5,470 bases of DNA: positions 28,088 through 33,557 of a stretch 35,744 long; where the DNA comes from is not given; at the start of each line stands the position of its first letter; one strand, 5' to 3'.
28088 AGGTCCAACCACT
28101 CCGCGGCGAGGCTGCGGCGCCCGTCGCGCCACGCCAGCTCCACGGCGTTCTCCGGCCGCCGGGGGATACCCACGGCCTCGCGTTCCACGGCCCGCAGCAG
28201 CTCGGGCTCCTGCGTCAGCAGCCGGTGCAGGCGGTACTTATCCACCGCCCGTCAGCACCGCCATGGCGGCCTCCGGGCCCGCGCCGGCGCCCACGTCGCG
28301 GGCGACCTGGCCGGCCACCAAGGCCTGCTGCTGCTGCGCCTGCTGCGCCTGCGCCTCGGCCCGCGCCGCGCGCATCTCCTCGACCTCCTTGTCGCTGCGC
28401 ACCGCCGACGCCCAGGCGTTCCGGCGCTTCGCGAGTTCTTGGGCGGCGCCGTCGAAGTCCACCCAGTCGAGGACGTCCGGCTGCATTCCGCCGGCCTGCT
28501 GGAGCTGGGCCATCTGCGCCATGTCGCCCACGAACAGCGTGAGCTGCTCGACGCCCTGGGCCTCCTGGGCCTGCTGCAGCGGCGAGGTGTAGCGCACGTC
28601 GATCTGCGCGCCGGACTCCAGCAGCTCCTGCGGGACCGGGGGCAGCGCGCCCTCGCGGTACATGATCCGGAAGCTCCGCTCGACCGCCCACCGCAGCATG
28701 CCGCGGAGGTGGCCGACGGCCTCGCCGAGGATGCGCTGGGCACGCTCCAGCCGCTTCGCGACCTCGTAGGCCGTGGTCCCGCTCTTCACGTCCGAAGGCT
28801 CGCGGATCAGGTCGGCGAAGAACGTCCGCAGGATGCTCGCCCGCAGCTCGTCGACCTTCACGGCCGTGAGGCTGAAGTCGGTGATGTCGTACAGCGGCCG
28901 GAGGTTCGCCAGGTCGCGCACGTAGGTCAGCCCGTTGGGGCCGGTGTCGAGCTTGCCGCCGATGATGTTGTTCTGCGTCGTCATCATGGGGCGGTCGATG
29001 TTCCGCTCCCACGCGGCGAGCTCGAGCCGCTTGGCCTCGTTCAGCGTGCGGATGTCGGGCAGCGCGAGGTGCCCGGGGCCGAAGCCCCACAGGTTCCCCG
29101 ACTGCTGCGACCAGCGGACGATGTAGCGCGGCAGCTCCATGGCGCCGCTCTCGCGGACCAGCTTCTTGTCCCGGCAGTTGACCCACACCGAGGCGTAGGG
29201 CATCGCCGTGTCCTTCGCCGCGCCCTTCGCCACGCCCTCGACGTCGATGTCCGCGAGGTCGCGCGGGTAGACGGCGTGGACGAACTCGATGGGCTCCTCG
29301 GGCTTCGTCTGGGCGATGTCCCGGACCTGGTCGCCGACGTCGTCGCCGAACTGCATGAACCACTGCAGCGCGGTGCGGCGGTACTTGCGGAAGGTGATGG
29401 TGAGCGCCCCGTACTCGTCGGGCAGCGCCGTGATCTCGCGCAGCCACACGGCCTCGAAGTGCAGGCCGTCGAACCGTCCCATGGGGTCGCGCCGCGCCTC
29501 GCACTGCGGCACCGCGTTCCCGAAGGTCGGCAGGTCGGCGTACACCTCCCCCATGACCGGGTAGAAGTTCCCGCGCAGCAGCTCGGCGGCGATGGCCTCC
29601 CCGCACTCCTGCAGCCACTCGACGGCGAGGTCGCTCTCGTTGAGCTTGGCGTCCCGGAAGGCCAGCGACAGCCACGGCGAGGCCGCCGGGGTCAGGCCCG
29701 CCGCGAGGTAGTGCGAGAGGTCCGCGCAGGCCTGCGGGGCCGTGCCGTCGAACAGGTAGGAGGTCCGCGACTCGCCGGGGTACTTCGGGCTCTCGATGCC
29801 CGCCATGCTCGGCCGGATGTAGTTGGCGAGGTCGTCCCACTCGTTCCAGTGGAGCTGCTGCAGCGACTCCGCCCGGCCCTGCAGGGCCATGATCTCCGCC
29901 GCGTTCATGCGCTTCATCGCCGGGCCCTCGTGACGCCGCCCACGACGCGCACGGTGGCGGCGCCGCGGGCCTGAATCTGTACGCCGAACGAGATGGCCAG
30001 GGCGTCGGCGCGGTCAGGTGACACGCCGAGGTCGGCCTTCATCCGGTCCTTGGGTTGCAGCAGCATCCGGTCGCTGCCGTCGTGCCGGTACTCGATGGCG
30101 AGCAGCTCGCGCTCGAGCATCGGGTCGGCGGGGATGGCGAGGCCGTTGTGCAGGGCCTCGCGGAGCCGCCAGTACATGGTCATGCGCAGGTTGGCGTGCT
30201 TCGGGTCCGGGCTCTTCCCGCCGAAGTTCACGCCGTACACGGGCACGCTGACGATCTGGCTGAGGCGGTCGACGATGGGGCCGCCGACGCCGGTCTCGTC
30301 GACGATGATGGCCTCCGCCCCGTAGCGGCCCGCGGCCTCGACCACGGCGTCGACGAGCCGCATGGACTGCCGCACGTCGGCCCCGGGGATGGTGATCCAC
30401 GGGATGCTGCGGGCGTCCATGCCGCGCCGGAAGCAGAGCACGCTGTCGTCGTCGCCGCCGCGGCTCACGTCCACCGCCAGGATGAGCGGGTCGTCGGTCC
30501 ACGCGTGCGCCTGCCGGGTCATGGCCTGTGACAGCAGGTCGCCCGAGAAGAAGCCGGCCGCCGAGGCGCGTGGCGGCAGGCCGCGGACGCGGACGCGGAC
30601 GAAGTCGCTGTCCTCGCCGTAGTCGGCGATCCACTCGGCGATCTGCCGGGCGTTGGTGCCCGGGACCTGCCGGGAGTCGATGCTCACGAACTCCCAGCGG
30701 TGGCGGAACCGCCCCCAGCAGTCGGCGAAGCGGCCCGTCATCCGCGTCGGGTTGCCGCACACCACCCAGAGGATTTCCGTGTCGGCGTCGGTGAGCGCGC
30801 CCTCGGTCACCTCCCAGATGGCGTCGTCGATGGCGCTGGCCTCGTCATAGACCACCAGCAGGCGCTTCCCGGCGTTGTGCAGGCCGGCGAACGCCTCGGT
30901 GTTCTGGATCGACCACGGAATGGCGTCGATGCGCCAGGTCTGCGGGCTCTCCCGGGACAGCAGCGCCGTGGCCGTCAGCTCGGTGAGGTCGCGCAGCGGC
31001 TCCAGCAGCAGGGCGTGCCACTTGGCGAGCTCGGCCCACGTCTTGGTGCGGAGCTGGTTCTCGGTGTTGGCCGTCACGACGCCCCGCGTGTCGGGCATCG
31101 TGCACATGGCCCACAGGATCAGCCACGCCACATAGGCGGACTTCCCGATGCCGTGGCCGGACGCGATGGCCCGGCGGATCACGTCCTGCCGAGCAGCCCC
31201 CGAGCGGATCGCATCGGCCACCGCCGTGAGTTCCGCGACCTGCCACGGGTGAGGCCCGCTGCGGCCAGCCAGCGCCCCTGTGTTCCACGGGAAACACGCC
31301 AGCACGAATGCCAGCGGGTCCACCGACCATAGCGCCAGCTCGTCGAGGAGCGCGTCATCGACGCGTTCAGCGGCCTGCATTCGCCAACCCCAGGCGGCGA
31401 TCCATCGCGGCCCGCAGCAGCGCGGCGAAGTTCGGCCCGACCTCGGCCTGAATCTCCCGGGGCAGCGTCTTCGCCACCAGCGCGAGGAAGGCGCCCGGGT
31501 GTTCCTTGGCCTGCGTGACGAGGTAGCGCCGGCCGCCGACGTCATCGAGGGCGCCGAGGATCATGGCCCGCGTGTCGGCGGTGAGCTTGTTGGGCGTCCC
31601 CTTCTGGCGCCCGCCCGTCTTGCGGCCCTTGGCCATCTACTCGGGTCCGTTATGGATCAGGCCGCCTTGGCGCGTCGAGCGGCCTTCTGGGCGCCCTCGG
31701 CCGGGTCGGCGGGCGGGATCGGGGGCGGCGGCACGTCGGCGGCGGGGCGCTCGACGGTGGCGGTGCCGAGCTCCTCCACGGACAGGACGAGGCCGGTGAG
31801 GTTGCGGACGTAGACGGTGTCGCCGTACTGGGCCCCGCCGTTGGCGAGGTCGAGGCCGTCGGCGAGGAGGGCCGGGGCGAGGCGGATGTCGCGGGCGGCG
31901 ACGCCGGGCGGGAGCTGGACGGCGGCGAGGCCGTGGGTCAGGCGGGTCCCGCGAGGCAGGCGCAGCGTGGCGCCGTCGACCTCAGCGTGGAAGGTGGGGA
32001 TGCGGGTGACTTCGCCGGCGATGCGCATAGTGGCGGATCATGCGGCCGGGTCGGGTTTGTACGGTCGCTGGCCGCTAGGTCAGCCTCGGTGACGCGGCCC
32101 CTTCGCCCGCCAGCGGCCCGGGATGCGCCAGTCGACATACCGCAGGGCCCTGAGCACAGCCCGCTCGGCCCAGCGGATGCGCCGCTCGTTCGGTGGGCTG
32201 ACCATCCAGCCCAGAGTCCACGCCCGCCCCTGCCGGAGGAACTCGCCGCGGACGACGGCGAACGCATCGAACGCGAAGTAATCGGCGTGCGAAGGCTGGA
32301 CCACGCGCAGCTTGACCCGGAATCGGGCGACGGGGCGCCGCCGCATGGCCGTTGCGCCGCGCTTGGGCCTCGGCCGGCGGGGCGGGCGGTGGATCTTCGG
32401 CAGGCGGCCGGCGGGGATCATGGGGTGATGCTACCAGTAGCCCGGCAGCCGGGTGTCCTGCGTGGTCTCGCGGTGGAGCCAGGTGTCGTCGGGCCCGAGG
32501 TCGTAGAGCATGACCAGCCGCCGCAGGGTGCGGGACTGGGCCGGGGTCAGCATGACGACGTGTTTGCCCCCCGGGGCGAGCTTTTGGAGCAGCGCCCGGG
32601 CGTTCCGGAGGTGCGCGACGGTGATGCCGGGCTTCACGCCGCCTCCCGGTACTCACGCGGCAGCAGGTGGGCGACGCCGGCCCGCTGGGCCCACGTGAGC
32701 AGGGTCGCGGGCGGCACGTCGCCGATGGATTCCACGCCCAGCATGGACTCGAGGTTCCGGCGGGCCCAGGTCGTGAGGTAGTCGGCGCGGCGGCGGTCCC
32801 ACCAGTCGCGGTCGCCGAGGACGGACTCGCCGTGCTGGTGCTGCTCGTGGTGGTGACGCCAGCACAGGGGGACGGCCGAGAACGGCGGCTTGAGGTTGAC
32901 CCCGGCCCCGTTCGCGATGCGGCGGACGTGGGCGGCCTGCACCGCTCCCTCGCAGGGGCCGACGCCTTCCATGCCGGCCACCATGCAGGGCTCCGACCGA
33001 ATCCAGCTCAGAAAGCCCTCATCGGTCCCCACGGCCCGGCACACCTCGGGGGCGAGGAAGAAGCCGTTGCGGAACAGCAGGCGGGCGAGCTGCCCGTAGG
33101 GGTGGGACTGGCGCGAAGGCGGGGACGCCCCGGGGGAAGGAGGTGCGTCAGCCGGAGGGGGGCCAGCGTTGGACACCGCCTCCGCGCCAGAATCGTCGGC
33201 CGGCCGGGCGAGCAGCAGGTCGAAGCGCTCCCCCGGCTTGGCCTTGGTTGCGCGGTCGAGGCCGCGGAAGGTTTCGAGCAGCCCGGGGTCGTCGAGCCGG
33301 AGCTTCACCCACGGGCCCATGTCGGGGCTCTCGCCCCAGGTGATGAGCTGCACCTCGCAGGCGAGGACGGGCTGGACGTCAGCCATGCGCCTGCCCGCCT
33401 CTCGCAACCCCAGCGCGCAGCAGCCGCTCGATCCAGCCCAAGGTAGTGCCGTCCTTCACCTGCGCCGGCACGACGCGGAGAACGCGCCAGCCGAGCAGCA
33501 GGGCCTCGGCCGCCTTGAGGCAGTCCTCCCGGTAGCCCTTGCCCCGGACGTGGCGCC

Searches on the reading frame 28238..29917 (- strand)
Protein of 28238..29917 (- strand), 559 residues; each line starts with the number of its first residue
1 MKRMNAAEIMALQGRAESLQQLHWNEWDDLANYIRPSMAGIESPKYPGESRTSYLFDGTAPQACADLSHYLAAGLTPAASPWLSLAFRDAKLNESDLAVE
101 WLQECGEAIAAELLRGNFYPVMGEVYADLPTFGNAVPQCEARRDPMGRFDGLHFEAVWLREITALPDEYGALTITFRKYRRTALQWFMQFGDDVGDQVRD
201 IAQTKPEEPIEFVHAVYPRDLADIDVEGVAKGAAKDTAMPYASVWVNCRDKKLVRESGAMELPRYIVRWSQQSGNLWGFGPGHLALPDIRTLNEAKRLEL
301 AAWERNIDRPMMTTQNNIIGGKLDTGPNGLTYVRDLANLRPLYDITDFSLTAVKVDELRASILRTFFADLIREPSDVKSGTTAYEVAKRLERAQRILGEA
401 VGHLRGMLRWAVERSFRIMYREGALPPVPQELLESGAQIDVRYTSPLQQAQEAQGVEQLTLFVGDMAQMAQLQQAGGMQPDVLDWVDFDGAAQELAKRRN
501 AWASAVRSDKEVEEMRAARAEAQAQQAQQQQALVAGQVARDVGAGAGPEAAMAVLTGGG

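Call 21: search_protein_families(library=phrogs, proteins=[window:28238-29917:-], max_evalue=0.00001)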
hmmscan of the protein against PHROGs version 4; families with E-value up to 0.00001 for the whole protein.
window:28238-29917:- (559 aa): 4 families
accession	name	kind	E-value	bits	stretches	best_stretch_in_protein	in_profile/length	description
phrog_332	-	connector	7.9e-104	349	1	4-547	9-546/560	head-tail adaptor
phrog_21643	-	unknown function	1.5e-40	140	1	292-545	4-251/268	-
phrog_21528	-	unknown function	7.3e-23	82.2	1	23-220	20-217/224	-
phrog_449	-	connector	3.2e-10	40.1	0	26-337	25-306/520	head-tail adaptor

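Call 78: search_dna_similar(query=window:28238-29917:-, collection=phages, mode=protein, max_rows=10)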
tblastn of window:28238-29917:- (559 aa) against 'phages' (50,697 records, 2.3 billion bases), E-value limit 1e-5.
Records with a match: 200; places in all: 201; records where one place covers at least 80% of the query: 121.
Best place of each record, by identity: <60% 200.
By first word of the organism name: Vibrio 46; Pelagibacter 23; Pseudomonas 16; Xanthomonas 15; Escherichia 15; Salmonella 12; Liberibacter 12; Caudoviricetes 11; Bordetella 5; Burkholderia 5; and 20 more.
By host as written in the record: - 52; Candidatus Pelagibacter ubique HTCC1062 14; Vibrio cholerae 2095 9; Vibrio cholerae 7; Xanthomonas albilineans CFBP2523 6; Pseudomonas aeruginosa PA14 5; Candidatus Pelagibacter sp. HTCC1062 4; Xanthomonas citri 4; and 68 more.
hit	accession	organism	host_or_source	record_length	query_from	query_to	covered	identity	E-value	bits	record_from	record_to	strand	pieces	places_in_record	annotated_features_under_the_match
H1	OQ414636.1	Pelagibacter phage EXVC032P Baldr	Candidadtus Pelagibacter sp. HTCC1062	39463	4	459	82%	31.9%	9e-63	229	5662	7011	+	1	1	head-tail connector protein | hypothetical protein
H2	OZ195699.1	Vibrio phage K300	Seawater and oysters mix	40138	4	495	88%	29.4%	4e-49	189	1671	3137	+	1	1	hypothetical protein (x2)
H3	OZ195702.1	Vibrio phage K292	Seawater and oysters mix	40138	4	495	88%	29.4%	4e-49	189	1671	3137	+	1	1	hypothetical protein (x2)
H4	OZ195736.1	Vibrio phage K227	Seawater and oysters mix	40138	4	495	88%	29.4%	4e-49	189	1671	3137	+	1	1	hypothetical protein (x2)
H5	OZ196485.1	Vibrio phage K228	Seawater and oysters mix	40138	4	495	88%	29.4%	4e-49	189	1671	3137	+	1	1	hypothetical protein (x2)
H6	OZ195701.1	Vibrio phage K294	Seawater and oysters mix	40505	4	495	88%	29.4%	4e-49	189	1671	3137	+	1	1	hypothetical protein (x2)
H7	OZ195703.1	Vibrio phage K298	Seawater and oysters mix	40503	4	495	88%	29.4%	4e-49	189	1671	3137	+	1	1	hypothetical protein (x2)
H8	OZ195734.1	Vibrio phage K247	Seawater and oysters mix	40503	4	495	88%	29.4%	4e-49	189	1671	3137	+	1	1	hypothetical protein (x2)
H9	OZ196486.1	Vibrio phage K224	Seawater and oysters mix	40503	4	495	88%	29.4%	4e-49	189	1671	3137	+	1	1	hypothetical protein (x2)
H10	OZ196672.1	Vibrio phage K289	Seawater and oysters mix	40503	4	495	88%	29.4%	4e-49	189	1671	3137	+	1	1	hypothetical protein (x2)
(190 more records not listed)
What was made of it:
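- Closest known: Lambda/P22-type immunity region. Different: The virion module is podovirus-like, with the portal at most 32% identical to any known phage (call 78).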

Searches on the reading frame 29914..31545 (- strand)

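Call 21: search_protein_families(library=phrogs, proteins=[window:29914-31545:-], max_evalue=0.00001)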
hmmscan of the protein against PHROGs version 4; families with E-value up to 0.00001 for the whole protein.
window:29914-31545:- (543 aa): 2 families
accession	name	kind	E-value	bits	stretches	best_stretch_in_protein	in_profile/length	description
phrog_5902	-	unknown function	2.9e-62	212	1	97-374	33-306/359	-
phrog_2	-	head and packaging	1.4e-38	134.2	1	97-527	265-596/807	terminase large subunit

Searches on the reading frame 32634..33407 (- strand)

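Call 22: search_protein_families(library=phrogs, proteins=[window:32634-33407:-], max_evalue=0.00001)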
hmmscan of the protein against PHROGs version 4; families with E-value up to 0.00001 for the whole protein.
window:32634-33407:- (257 aa): 2 families
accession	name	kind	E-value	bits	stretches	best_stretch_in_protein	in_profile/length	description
phrog_19763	-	unknown function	1.7e-06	29.4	1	8-92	1-83/161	-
phrog_96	-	DNA, RNA and nucleotide metabolism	3.8e-06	27.5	0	169-253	105-183/334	HNH endonuclease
